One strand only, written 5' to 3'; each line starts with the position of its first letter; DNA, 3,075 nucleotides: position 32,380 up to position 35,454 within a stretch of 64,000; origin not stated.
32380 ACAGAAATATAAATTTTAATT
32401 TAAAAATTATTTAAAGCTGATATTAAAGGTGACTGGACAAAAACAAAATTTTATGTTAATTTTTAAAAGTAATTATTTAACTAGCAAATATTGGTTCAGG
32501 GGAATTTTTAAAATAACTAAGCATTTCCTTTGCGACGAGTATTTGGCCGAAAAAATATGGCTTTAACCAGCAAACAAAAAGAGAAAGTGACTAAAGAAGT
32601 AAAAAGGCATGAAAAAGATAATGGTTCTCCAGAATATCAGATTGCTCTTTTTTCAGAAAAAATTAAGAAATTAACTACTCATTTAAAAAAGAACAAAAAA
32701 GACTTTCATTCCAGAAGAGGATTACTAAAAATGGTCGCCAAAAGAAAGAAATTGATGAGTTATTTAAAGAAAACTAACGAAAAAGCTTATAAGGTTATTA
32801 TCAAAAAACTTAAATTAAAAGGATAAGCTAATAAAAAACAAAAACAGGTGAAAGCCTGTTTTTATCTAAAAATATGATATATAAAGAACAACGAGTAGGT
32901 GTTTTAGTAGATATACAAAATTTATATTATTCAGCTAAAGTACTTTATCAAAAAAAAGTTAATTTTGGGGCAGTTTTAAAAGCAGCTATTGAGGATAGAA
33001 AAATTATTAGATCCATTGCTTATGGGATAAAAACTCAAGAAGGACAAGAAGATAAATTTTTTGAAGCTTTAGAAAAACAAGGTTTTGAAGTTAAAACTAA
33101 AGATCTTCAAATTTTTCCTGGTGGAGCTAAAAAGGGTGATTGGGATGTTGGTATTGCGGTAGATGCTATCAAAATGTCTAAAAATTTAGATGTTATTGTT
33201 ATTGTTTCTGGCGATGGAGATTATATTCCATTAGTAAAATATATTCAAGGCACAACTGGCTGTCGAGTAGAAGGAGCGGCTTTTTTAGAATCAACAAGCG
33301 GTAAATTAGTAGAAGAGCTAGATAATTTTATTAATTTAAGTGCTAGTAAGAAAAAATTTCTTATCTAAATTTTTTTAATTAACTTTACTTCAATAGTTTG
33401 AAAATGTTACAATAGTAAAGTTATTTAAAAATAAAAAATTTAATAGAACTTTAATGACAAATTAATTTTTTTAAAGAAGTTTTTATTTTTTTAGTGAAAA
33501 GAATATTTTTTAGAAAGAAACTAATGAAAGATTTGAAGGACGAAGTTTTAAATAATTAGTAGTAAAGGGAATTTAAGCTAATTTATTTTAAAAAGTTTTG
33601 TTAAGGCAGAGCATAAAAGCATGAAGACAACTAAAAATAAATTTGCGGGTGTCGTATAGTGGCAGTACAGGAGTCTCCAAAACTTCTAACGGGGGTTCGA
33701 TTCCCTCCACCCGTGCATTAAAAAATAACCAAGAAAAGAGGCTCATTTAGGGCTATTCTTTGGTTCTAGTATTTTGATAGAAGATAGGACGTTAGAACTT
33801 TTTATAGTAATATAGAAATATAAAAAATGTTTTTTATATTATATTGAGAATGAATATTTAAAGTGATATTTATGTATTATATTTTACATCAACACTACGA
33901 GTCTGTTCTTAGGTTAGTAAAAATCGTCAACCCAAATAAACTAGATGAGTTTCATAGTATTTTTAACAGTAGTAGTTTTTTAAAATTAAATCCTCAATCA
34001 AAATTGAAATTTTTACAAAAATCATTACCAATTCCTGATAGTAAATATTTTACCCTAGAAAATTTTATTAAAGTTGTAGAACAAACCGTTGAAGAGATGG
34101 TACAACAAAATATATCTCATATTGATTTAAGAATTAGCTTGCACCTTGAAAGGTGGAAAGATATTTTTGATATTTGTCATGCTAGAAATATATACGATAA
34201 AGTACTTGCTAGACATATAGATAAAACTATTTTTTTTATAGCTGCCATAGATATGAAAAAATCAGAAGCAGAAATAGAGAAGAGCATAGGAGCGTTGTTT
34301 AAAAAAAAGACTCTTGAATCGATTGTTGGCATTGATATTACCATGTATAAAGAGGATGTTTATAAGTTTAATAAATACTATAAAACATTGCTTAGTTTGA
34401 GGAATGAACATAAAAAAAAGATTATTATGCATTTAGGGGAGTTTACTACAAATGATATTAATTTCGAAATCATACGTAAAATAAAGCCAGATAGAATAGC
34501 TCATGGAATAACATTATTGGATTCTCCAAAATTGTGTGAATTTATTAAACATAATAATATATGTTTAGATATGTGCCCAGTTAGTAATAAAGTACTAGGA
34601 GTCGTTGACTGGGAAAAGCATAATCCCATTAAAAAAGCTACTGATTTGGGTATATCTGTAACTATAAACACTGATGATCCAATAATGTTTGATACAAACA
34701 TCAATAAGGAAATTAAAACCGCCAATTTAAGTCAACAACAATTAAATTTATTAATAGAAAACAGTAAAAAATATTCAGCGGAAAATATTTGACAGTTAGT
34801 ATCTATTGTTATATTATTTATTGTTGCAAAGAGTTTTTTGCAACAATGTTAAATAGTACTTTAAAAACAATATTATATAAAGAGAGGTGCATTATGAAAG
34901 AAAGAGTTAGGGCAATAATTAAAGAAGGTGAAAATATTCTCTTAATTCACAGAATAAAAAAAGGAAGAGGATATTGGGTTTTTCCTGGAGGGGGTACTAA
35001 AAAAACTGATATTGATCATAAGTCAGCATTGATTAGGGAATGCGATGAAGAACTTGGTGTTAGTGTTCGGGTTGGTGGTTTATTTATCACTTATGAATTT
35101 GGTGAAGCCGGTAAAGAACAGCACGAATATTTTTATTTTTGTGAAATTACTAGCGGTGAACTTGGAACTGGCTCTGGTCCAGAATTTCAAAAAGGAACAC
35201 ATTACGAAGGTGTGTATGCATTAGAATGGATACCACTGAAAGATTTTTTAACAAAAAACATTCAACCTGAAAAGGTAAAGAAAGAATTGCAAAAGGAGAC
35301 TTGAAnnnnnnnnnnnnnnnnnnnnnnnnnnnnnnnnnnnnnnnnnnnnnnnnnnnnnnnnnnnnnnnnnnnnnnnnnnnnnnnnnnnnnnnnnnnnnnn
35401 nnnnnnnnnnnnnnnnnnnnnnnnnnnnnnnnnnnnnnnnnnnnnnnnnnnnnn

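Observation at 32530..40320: rpsO and pnp are separated by ~7.5 kb: a tRNA-Trp-associated accessory insertion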

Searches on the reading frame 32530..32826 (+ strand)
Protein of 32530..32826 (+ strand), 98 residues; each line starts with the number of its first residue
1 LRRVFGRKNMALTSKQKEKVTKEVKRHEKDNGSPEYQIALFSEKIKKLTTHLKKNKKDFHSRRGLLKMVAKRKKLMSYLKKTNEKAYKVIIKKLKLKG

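Call 4: search_protein_families(library=pfam, proteins=[window:32530-32826:+], max_evalue=0.01)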
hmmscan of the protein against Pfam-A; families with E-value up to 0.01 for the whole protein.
window:32530-32826:+ (98 aa): 1 family
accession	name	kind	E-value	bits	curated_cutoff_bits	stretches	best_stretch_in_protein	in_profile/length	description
PF00312.27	Ribosomal_S15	-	2.3e-31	108.2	31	1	17-97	1-81/81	Ribosomal protein S15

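Call 5: search_protein_families(library=ncbifam, proteins=[window:32530-32826:+], max_evalue=0.01)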
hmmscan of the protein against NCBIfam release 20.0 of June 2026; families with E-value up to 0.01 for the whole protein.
window:32530-32826:+ (98 aa): 2 families
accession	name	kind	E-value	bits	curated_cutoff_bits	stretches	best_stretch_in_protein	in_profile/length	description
TIGR00952.1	S15_bact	equivalog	3.2e-32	110.7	63.65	1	14-97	2-85/86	30S ribosomal protein S15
NF006331.0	PRK08561.1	equivalog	4.2e-07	29.8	154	1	16-84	67-134/152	30S ribosomal protein S15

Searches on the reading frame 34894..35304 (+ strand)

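Call 40: search_protein_families(library=padloc, proteins=[window:34894-35304:+], max_evalue=0.01)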
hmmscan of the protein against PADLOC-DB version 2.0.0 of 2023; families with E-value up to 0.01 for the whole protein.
window:34894-35304:+ (136 aa): 1 family
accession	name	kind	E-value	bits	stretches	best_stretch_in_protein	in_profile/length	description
PDLC04899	PDC-S07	-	2.8e-13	47.7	1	4-99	9-105/135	-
